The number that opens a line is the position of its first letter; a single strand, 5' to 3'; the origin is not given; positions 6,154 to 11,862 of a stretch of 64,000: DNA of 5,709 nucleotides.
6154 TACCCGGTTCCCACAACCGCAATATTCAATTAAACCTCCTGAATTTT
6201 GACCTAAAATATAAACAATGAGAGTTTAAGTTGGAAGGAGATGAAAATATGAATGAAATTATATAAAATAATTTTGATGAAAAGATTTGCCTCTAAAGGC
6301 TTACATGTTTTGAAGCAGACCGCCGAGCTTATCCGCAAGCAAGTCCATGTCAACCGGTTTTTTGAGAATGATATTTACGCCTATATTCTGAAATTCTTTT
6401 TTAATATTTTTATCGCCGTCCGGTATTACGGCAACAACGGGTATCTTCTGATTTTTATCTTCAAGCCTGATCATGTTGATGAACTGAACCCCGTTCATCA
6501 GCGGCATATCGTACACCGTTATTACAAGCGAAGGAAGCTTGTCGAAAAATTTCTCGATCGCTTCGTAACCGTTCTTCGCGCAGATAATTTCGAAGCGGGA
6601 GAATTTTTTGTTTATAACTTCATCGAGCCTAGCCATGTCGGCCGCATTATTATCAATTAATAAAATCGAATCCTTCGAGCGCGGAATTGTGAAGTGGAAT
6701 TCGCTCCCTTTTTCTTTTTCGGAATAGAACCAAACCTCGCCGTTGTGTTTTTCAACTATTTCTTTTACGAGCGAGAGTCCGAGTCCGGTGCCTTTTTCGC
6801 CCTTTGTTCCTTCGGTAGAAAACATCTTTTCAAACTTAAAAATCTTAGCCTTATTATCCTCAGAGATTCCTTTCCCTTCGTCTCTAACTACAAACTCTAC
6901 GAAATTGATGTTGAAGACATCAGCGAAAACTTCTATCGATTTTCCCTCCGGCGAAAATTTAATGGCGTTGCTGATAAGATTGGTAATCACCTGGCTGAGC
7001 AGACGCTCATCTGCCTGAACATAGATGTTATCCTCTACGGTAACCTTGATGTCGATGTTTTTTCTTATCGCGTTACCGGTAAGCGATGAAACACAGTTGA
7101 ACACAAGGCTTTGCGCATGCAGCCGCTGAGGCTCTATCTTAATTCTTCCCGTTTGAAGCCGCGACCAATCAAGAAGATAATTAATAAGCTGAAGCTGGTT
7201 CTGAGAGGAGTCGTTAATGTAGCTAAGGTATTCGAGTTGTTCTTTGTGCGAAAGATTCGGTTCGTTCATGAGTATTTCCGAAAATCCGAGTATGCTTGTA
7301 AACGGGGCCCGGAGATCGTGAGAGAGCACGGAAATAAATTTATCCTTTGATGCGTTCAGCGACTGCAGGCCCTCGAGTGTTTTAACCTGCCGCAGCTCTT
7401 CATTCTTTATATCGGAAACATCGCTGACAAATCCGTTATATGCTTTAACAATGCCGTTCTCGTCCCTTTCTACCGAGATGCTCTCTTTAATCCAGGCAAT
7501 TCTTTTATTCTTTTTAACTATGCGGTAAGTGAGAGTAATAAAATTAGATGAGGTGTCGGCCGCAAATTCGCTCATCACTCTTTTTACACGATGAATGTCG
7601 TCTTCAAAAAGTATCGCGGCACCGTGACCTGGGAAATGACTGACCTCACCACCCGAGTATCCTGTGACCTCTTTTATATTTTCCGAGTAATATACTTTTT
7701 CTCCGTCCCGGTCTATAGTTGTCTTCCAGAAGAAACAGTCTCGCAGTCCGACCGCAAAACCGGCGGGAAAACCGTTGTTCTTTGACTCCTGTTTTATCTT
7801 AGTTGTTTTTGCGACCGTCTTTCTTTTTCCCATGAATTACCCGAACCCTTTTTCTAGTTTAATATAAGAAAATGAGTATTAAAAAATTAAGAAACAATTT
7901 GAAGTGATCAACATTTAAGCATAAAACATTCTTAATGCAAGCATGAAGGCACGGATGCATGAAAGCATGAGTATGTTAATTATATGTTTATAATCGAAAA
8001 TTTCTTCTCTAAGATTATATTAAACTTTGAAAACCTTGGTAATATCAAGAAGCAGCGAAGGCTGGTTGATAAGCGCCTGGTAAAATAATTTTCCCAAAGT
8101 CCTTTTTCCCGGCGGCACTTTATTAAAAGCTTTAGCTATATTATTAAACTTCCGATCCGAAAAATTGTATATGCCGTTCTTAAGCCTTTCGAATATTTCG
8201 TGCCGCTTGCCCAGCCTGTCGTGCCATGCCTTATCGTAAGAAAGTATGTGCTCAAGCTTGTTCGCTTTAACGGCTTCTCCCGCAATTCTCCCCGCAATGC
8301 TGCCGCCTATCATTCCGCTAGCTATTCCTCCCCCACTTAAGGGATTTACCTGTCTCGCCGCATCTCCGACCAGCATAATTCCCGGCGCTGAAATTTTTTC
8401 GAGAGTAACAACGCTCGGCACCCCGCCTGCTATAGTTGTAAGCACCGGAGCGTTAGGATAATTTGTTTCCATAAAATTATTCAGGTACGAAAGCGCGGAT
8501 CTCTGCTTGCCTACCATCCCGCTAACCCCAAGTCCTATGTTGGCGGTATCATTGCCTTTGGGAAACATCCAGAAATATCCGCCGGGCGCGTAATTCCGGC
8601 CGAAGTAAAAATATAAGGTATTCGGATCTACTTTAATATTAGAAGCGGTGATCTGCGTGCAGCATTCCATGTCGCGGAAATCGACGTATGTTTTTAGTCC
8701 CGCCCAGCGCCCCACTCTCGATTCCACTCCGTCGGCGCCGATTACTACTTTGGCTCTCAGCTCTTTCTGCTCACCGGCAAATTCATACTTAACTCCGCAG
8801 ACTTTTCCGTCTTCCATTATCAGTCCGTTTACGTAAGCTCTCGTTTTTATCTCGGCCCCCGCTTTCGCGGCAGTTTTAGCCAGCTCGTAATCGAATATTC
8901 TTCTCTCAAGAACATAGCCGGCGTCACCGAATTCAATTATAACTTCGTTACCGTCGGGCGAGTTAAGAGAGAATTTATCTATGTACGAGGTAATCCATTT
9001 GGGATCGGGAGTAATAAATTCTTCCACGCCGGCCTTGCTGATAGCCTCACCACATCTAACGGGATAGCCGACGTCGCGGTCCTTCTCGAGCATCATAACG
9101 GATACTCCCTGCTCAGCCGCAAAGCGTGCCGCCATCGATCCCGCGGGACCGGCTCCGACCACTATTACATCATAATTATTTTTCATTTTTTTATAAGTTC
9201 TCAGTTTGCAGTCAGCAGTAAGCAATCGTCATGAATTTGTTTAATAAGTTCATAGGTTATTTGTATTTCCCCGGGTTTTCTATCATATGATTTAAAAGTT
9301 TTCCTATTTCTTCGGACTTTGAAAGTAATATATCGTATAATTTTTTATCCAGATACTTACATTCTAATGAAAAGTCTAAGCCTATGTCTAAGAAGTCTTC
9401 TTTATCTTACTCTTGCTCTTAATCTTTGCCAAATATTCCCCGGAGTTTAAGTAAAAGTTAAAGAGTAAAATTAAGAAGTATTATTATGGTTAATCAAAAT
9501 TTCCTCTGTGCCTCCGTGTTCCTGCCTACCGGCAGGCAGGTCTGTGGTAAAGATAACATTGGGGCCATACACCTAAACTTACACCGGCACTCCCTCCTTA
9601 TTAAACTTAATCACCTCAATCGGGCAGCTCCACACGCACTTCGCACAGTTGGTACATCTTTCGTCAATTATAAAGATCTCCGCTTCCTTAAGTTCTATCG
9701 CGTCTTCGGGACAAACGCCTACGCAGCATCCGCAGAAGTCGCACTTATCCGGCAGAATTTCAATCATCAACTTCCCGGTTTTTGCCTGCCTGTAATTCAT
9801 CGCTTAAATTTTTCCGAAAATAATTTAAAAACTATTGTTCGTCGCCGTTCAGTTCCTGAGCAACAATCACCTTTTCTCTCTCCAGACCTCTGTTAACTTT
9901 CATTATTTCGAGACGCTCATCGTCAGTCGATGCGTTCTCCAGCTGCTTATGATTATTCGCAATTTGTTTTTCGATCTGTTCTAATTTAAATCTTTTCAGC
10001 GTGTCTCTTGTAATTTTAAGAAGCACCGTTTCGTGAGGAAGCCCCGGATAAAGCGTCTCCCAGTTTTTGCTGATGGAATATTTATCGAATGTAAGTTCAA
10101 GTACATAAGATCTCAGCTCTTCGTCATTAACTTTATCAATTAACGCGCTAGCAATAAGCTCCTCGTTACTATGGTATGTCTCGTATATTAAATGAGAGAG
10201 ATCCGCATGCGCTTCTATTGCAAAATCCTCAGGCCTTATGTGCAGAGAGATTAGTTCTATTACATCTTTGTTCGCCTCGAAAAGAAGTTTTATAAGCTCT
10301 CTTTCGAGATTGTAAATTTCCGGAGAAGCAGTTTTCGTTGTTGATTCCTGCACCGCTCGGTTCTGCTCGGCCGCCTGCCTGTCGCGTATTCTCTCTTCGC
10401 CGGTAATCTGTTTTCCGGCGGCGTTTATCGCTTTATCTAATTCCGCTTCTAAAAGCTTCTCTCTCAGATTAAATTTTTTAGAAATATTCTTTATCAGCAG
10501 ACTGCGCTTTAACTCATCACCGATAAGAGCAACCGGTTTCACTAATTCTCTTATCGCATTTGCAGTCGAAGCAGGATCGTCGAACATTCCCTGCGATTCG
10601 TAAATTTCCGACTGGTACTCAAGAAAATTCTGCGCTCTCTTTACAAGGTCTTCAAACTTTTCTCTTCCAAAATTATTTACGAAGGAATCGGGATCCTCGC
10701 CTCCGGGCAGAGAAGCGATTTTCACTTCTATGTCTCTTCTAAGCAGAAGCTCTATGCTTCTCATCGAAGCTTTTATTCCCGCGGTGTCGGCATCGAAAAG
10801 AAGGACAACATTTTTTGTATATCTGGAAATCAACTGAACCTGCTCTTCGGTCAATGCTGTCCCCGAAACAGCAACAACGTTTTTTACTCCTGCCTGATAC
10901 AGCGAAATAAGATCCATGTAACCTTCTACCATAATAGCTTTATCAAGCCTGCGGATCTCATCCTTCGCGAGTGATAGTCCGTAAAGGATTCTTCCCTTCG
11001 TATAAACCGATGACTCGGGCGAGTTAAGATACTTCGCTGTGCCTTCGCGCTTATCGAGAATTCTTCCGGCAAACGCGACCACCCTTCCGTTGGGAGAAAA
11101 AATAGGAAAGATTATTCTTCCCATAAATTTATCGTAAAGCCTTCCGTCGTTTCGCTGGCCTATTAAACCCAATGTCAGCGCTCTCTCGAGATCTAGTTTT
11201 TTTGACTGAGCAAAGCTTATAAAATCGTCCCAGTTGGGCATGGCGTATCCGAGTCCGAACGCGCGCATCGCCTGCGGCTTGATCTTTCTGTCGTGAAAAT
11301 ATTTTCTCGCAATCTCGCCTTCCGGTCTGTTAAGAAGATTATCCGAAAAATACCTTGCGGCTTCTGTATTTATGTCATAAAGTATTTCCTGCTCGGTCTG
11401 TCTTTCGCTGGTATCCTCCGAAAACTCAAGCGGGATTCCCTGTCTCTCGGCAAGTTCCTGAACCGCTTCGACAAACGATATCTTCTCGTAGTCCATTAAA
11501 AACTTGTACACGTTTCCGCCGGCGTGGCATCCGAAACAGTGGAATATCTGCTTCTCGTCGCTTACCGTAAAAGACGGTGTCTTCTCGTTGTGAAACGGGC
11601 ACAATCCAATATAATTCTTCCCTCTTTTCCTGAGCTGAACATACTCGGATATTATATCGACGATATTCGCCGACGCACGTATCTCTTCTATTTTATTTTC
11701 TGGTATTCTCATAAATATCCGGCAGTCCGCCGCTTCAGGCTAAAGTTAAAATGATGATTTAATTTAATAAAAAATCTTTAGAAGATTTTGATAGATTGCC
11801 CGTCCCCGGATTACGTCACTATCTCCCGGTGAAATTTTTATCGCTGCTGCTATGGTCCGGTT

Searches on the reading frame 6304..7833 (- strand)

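Call 64: search_protein_families(library=pfam, proteins=[window:6304-7833:-], max_evalue=0.00001)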
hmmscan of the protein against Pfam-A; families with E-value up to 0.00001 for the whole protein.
window:6304-7833:- (510 aa): 4 families
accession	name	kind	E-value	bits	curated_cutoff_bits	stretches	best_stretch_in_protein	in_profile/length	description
PF02518.31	HATPase_c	-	1.7e-28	99.7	26.4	1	275-385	2-109/111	Histidine kinase-, DNA gyrase B-, and HSP90-like ATPase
PF00512.31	HisKA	-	2.2e-15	56.9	26.9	1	163-229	2-66/66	His Kinase A (phospho-acceptor) domain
PF08447.18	PAS_3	-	3.3e-12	46.9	25.6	1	47-135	2-88/89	PAS fold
PF00072.30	Response_reg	-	6.6e-12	46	30.2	1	390-502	1-109/111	Response regulator receiver domain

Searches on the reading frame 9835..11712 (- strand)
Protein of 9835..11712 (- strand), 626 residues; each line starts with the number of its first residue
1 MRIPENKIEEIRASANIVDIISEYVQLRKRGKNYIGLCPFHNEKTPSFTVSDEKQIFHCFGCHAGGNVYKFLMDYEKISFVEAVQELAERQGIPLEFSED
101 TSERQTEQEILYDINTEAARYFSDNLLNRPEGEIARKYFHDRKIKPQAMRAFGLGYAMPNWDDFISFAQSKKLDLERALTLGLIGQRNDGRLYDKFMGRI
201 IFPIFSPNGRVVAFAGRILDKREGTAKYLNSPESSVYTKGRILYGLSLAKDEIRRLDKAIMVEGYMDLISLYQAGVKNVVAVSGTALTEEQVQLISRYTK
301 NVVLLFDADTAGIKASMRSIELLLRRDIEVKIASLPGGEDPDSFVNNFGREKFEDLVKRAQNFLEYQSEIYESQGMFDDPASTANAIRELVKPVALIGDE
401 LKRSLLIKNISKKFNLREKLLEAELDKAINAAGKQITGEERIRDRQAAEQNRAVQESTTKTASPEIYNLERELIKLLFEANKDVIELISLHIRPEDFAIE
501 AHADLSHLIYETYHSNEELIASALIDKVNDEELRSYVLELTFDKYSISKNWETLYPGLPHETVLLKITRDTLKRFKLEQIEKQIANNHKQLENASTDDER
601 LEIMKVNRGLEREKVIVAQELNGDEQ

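Call 64: search_protein_families(library=pfam, proteins=[window:9835-11712:-], max_evalue=0.00001)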
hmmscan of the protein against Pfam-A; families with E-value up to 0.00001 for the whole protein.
window:9835-11712:- (626 aa): 6 families
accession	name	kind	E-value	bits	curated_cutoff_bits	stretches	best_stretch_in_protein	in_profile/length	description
PF01807.25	Zn_ribbon_DnaG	-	4.9e-41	139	24.9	1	4-97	2-95/98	CHC2 zinc finger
PF08275.17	DNAG_N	-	8e-37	126.6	26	1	124-250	3-128/128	DNA primase catalytic core, N-terminal domain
PF13155.12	Toprim_2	-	7e-26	90.9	22.1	1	260-344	1-87/88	Toprim-like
PF13662.12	Toprim_4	-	5e-19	68.8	25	1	258-332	2-83/85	Toprim domain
PF01751.28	Toprim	-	1.6e-12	47.9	23.1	1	259-333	2-94/96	Toprim domain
PF13362.12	Toprim_3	-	6.6e-08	33.3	27.2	1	259-350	2-94/95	Toprim domain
